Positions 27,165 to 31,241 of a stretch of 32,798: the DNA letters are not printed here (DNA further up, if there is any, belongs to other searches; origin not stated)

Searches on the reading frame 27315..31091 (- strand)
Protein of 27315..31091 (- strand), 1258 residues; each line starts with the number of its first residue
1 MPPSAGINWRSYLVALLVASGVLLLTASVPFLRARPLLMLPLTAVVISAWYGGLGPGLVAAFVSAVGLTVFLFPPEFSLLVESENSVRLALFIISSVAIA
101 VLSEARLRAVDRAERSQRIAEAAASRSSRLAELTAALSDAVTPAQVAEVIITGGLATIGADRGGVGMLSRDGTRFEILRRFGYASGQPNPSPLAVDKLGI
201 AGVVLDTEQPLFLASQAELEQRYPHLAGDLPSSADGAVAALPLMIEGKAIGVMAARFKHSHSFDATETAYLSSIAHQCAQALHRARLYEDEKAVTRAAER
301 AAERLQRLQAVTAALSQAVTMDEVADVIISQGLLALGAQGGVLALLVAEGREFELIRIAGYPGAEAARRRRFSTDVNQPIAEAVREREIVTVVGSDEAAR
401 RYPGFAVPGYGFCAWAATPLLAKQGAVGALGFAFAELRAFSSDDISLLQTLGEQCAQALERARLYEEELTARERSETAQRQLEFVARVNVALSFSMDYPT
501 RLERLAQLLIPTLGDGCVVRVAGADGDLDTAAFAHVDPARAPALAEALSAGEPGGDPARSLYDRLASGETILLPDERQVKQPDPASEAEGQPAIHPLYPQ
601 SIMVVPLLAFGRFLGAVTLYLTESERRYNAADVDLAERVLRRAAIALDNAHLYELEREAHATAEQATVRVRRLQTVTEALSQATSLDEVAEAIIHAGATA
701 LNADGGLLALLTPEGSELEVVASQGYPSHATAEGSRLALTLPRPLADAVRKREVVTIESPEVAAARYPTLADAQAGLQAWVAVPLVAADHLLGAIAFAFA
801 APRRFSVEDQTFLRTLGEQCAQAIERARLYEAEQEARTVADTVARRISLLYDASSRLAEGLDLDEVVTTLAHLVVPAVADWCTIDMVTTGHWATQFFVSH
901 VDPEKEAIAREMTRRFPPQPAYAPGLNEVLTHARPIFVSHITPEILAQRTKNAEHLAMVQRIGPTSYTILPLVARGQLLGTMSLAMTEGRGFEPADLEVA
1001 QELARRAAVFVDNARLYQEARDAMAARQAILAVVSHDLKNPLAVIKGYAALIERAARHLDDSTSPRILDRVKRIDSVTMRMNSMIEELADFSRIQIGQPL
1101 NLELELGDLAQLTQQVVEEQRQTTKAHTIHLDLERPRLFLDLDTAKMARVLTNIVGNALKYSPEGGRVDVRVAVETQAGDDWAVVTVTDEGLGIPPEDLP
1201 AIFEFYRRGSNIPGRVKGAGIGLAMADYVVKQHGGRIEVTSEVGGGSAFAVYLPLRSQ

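Call 7: search_protein_families(library=pfam, proteins=[window:27315-31091:-])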
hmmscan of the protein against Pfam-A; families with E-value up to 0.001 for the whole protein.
window:27315-31091:- (1258 aa): 7 families
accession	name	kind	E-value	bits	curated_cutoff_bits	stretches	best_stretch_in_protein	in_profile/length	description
PF13185.12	GAF_2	-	6.6e-64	214.6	28.6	5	683-825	1-136/136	GAF domain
PF01590.32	GAF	-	3e-53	180.3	22.4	5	686-824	2-133/133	GAF domain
PF13492.12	GAF_3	-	1.1e-38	132.9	27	3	685-826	1-129/129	GAF domain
PF02518.31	HATPase_c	-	9.9e-26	90.8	26.4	1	1144-1256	3-110/111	Histidine kinase-, DNA gyrase B-, and HSP90-like ATPase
PF13493.11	DUF4118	-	3.4e-15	56.2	28.4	1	13-113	2-101/107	Domain of unknown function (DUF4118)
PF00512.31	HisKA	-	6.8e-12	45.7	26.9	1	1027-1095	2-64/66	His Kinase A (phospho-acceptor) domain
PF15714.11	SpoVT_C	-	6.8e-05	23.4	27.5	0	744-799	48-101/128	Stage V sporulation protein T C-terminal, transcription factor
